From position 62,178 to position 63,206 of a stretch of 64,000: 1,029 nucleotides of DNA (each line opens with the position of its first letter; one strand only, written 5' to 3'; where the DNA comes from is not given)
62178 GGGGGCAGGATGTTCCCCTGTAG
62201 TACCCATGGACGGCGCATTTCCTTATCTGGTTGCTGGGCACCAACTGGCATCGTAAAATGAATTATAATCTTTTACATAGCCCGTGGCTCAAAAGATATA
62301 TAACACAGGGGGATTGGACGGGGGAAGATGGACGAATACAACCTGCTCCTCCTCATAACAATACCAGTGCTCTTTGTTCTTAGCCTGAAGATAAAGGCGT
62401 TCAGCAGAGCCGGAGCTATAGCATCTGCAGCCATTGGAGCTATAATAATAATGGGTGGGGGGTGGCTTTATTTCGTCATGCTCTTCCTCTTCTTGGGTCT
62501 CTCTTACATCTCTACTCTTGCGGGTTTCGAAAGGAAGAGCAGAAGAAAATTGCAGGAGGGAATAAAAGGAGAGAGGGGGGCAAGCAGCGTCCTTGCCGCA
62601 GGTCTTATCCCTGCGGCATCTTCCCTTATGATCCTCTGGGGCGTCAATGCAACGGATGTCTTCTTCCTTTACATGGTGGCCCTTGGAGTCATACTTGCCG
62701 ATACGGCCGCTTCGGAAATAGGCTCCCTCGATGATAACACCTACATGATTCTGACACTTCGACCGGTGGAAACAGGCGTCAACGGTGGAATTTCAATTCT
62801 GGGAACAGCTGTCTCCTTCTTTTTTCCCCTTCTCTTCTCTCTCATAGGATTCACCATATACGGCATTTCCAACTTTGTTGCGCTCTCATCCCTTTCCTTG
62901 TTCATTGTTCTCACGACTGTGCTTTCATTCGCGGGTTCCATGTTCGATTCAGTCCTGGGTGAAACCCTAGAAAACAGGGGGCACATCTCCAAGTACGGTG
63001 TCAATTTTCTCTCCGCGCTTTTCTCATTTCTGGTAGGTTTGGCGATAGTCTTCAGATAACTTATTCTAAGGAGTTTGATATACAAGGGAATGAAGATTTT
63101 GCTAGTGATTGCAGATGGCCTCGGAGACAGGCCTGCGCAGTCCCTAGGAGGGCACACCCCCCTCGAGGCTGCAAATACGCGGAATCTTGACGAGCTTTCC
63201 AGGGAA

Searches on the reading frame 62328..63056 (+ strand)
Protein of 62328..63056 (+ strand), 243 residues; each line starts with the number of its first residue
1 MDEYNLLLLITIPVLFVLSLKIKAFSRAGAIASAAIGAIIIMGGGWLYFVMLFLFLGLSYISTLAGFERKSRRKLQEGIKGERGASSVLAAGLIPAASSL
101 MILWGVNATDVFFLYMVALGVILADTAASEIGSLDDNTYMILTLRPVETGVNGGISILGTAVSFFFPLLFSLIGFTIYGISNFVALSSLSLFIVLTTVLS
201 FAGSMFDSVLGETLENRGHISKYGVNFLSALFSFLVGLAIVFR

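Call 19: search_protein_families(library=pfam, max_evalue=0.001, proteins=[window:62328-63056:+])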
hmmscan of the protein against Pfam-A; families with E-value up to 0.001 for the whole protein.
seq(243 aa): 1 family
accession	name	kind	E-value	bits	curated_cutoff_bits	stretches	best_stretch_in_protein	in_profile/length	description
PF01940.21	DUF92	-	5.3e-42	144.4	27.5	1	12-219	3-213/251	Integral membrane protein DUF92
